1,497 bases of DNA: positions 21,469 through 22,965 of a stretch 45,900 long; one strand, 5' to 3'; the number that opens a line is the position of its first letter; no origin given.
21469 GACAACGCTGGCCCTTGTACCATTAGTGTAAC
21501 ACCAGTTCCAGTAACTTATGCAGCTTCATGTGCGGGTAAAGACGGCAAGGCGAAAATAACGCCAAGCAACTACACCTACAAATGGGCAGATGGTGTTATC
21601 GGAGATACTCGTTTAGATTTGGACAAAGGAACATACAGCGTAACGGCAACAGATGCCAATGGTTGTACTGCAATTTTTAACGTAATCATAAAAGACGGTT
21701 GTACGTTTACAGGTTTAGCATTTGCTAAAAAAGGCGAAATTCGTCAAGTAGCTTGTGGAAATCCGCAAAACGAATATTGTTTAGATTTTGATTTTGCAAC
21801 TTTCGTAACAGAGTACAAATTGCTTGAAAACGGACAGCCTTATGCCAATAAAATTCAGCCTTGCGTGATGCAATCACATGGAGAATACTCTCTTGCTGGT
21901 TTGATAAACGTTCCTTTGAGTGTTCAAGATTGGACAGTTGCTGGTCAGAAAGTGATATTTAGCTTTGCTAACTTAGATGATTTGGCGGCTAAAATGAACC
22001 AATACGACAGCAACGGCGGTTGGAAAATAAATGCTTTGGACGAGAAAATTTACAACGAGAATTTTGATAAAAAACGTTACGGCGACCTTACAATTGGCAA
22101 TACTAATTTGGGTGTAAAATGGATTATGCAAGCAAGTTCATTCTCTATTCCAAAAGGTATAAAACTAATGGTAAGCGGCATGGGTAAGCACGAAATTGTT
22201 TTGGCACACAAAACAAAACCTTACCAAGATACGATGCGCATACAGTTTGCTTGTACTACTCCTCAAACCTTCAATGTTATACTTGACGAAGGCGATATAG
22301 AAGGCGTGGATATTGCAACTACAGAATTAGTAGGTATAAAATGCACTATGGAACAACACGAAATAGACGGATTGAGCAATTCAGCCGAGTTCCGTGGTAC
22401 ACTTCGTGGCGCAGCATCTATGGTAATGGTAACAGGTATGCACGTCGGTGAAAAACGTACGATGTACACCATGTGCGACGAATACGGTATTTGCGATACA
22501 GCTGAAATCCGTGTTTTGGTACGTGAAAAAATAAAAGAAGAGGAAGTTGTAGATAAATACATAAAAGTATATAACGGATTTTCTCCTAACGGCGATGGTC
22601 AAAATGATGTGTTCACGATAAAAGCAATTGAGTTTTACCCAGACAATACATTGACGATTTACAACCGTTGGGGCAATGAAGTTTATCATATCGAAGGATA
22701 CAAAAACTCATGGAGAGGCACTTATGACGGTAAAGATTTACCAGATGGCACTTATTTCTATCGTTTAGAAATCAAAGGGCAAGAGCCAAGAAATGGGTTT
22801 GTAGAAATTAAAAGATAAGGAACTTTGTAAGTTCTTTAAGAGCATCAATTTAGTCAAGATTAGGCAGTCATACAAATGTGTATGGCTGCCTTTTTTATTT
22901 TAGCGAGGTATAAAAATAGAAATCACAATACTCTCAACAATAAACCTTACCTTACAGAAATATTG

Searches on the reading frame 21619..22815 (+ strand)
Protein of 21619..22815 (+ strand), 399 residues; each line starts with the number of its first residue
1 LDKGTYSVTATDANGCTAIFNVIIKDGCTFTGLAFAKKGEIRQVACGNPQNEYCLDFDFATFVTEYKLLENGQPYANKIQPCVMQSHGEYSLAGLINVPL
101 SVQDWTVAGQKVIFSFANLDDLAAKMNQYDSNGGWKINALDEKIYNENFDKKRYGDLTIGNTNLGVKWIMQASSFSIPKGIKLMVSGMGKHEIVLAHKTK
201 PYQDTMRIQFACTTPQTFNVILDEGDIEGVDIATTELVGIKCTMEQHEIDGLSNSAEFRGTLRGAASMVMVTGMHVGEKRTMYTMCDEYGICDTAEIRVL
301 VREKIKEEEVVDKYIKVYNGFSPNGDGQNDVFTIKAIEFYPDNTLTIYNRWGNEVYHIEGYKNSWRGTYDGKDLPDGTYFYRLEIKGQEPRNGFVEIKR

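Call 21: search_protein_families(library=ncbifam, proteins=[window:21619-22815:+], max_evalue=0.01)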
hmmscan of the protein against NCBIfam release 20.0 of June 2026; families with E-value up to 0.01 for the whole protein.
window:21619-22815:+ (399 aa): 2 families
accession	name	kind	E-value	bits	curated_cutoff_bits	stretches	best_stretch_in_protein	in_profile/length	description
TIGR04131.1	Bac_Flav_CTERM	domain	3.2e-19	68.8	35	1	316-399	2-85/85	T9SS type B sorting domain-containing protein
TIGR04183.1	Por_Secre_tail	domain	0.0011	18.9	23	0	323-388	3-63/72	T9SS type A sorting domain-containing protein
